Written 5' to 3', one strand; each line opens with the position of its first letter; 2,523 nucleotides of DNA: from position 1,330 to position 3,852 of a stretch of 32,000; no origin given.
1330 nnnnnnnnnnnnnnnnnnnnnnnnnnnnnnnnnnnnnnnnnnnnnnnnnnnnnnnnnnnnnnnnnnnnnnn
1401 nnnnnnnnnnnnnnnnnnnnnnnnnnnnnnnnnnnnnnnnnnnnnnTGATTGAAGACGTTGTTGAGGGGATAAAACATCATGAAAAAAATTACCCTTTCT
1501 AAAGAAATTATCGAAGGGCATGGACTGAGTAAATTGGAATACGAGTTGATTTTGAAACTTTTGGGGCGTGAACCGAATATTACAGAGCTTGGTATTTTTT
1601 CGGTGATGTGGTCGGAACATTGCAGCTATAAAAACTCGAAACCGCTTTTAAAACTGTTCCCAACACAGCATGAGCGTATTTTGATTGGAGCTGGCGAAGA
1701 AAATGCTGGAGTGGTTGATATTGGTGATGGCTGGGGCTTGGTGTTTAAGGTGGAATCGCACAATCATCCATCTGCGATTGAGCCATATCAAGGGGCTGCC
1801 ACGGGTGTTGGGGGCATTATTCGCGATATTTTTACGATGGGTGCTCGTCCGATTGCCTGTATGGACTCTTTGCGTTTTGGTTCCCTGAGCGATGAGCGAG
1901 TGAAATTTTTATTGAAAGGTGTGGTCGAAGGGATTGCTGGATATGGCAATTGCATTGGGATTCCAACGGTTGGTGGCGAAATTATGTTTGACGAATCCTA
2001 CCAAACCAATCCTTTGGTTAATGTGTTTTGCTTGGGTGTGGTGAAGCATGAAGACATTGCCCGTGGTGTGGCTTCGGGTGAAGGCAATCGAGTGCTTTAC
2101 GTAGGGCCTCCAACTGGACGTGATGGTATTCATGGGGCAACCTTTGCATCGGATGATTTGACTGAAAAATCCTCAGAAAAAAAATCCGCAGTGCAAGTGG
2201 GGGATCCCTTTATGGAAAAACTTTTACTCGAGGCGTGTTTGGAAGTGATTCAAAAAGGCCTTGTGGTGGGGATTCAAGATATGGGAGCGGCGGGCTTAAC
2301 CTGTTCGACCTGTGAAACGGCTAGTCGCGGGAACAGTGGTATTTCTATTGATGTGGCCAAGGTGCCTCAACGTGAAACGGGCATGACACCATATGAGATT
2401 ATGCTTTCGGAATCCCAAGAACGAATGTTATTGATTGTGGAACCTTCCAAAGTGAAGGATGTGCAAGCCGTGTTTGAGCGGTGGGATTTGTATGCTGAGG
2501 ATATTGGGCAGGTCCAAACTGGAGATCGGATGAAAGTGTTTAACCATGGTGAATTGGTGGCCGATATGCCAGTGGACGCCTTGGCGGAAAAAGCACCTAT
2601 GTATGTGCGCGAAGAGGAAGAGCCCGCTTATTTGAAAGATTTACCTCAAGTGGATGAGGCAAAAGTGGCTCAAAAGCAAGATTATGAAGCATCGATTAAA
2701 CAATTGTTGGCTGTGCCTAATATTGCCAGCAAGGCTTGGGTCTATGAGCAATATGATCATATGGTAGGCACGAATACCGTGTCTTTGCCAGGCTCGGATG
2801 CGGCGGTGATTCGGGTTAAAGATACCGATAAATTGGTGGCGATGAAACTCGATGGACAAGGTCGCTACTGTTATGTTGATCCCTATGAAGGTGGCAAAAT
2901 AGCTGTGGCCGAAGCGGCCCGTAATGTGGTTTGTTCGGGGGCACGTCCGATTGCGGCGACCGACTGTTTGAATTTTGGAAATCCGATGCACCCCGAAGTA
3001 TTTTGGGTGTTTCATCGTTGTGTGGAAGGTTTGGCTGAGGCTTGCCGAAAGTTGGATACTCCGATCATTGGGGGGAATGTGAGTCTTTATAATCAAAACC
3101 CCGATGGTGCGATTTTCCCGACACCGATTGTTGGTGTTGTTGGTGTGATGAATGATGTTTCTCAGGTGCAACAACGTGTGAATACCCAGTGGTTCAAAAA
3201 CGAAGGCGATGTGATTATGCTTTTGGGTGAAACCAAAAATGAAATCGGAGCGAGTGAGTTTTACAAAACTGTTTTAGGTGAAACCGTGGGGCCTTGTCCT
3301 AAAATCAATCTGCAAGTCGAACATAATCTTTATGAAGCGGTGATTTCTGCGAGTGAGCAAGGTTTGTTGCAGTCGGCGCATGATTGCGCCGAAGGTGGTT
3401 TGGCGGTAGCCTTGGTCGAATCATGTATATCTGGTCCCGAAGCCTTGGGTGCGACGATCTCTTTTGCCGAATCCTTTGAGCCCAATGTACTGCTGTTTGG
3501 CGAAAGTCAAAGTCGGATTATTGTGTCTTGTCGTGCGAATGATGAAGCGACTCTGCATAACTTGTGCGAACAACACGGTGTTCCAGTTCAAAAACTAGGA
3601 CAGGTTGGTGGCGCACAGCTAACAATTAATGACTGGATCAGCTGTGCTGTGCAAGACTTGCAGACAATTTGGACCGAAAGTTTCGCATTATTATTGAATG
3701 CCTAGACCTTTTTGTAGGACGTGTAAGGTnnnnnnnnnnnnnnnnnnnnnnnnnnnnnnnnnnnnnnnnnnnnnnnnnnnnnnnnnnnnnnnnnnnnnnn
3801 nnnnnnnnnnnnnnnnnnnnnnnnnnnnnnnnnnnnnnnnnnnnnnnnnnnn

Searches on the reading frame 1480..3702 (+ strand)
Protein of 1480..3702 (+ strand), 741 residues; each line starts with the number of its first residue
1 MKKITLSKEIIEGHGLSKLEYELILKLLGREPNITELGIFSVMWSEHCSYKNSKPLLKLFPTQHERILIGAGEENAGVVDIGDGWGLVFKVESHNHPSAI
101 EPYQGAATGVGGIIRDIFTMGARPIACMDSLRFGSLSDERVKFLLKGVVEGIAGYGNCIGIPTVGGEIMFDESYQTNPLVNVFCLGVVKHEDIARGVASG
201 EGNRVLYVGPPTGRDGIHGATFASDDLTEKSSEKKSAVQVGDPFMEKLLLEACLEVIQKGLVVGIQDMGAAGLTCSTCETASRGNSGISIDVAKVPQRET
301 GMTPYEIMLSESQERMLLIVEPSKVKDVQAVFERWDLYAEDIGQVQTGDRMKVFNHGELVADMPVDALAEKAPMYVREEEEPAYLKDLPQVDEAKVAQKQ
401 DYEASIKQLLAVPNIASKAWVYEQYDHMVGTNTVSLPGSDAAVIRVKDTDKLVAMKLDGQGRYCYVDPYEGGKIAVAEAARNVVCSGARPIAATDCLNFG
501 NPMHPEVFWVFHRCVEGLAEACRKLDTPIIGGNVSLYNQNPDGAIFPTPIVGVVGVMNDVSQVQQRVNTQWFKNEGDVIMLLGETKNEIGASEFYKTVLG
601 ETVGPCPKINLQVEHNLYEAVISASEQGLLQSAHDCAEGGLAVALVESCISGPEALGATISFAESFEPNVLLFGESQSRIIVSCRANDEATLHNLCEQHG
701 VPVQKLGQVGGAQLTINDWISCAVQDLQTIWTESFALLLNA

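Call 85: search_protein_families(library=pfam, proteins=[window:1480-3702:+])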
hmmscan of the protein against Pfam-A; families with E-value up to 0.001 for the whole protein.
window:1480-3702:+ (741 aa): 3 families
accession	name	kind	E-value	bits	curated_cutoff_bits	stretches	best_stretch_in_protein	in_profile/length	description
PF00586.29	AIRS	-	3.9e-61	204.8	24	2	74-188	2-112/112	AIR synthase related protein, N-terminal domain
PF02769.27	AIRS_C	-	4.4e-56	189.8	23.1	2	201-353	2-153/156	AIR synthase related protein, C-terminal domain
PF18072.6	FGAR-AT_linker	-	1.2e-14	54.9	26.6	1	12-51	8-50/50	Formylglycinamide ribonucleotide amidotransferase linker domain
